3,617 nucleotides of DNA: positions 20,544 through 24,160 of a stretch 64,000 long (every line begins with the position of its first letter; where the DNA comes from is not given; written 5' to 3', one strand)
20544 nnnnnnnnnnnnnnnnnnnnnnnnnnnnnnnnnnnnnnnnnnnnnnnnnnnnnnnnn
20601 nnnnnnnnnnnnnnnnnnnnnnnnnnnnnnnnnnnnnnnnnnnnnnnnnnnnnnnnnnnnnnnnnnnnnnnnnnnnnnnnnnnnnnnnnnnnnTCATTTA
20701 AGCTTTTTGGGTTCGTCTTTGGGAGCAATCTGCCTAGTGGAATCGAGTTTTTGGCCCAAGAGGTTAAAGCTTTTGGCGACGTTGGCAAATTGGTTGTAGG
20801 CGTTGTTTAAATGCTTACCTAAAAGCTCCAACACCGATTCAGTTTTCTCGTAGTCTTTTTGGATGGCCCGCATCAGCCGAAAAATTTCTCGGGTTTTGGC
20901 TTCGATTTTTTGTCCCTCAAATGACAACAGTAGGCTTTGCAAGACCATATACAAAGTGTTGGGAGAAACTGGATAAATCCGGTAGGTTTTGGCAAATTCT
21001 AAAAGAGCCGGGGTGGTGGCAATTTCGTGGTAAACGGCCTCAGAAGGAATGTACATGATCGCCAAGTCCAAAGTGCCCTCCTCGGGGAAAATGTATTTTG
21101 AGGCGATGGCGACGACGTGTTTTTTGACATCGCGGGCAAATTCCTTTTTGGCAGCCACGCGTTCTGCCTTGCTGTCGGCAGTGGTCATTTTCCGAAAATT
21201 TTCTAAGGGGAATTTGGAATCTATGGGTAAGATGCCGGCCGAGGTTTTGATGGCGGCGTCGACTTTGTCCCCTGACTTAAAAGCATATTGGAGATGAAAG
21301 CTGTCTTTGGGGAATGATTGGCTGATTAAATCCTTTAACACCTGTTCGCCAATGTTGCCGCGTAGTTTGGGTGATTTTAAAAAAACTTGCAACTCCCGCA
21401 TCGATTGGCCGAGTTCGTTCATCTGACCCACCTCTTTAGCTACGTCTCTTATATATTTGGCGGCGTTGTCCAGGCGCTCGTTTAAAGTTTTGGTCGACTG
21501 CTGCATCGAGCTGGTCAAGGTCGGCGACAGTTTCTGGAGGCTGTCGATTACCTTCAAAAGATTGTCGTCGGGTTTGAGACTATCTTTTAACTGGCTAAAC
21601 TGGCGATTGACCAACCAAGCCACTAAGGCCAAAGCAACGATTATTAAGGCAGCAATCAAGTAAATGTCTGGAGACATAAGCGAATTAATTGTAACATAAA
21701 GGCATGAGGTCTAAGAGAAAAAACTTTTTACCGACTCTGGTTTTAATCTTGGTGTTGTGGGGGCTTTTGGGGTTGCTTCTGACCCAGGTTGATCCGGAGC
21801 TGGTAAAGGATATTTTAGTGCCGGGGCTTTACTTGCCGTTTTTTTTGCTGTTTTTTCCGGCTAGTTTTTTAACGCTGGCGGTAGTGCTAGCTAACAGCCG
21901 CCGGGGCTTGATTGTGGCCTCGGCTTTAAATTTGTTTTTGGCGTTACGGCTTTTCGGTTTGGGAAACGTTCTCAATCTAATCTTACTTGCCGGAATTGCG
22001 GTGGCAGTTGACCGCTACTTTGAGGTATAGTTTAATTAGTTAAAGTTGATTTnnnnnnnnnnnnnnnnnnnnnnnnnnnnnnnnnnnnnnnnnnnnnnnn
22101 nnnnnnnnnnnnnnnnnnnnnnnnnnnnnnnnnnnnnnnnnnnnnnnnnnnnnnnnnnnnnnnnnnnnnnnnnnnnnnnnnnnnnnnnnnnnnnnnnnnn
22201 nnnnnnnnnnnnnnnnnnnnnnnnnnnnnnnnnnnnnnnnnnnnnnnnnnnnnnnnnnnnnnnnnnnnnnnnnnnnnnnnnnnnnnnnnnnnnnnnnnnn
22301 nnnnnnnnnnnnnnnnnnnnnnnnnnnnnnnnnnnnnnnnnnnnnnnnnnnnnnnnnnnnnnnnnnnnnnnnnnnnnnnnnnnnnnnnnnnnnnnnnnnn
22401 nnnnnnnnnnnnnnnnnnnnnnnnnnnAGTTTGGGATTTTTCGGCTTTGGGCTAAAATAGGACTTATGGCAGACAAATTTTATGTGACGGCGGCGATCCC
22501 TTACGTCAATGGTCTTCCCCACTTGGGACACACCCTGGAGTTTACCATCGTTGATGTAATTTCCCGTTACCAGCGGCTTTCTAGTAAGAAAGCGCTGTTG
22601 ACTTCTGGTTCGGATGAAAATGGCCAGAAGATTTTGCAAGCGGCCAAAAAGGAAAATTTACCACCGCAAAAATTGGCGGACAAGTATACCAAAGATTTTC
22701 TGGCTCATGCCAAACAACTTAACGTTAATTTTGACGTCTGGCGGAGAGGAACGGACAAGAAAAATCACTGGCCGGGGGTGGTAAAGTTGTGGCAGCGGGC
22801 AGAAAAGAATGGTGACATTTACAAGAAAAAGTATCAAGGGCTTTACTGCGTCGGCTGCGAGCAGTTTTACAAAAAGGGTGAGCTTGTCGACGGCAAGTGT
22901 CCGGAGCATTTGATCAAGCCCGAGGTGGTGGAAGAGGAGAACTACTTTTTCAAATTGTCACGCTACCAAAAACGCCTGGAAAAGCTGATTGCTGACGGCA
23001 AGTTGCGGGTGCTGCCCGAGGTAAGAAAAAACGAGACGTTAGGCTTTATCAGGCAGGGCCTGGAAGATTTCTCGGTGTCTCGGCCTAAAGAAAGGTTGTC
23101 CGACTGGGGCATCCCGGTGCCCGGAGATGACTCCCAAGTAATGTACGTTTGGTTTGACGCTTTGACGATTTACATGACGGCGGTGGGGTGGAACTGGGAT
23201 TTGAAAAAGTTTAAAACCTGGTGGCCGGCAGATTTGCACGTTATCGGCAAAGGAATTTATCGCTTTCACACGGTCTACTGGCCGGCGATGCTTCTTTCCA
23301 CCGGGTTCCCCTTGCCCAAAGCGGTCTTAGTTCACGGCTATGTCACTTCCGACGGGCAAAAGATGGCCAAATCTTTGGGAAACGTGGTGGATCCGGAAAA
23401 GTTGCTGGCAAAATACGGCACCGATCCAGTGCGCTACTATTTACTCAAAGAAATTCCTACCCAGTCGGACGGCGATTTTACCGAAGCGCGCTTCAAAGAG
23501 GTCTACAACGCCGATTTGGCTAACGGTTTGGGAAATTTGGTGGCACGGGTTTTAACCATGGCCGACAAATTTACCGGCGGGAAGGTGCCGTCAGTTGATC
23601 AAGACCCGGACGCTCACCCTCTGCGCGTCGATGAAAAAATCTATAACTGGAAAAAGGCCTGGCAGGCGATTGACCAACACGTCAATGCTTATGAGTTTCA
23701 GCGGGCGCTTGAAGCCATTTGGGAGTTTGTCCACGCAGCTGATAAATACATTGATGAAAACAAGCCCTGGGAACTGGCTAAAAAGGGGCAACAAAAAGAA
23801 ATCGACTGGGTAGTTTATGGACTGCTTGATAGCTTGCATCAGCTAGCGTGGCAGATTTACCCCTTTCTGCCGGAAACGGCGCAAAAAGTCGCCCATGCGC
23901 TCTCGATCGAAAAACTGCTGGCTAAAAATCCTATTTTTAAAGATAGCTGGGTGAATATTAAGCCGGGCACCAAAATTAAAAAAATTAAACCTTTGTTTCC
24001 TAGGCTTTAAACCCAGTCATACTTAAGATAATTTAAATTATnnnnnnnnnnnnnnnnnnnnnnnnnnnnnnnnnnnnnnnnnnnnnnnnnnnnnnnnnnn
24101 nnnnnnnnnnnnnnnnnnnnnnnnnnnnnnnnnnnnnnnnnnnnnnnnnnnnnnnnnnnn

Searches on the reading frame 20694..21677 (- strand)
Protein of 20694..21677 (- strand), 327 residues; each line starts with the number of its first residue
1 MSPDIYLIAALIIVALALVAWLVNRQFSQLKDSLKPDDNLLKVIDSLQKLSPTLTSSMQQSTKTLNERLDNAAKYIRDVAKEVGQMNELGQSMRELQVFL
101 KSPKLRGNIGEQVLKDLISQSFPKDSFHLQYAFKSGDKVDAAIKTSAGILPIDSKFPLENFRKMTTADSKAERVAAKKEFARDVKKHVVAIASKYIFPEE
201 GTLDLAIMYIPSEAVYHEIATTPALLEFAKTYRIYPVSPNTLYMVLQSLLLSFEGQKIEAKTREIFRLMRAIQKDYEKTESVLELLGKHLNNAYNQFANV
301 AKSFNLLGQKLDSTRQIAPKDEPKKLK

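Call 10: search_protein_families(library=pfam, proteins=[window:20694-21677:-], max_evalue=0.001)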
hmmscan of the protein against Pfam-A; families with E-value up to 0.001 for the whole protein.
window:20694-21677:- (327 aa): 1 family
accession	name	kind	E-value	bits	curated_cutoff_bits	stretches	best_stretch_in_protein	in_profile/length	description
PF02646.22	RmuC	-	3e-53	181.3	26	1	46-317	2-281/291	RmuC family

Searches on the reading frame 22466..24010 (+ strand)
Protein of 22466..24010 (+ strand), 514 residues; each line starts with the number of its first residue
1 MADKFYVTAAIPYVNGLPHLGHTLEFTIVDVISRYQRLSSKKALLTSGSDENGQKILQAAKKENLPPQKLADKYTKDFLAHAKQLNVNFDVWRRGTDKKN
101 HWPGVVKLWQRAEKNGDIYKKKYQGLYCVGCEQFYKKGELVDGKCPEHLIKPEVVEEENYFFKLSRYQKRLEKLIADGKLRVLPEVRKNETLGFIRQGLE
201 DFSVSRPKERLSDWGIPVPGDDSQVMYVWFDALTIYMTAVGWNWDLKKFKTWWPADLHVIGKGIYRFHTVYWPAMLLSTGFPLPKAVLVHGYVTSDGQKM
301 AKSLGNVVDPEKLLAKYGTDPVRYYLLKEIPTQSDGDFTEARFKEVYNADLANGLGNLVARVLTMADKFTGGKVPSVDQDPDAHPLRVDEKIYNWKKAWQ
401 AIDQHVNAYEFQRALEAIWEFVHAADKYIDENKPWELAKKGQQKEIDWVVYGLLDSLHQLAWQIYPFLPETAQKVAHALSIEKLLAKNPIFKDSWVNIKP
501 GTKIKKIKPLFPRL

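Call 10: search_protein_families(library=pfam, proteins=[window:22466-24010:+], max_evalue=0.001)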
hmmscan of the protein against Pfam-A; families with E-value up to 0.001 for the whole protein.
window:22466-24010:+ (514 aa): 5 families
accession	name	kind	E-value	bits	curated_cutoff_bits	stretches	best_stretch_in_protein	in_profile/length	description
PF09334.17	tRNA-synt_1g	-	1.9e-101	340.1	20.1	2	151-363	175-391/391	tRNA synthetases class I (M)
PF00133.28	tRNA-synt_1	-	8.6e-30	104.2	22.7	2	222-329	295-404/414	tRNA synthetases class I (I, L, M and V)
PF01406.26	tRNA-synt_1e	-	1.5e-14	54.5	27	2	13-123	18-126/301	tRNA synthetases class I (C) catalytic domain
PF08264.19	Anticodon_1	-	2.1e-07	31.4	25.1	1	397-499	10-107/148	Anticodon-binding domain of tRNA ligase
PF19303.5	Anticodon_3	-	1.9e-05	25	23.5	1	396-511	19-132/152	Anticodon binding domain of methionyl tRNA ligase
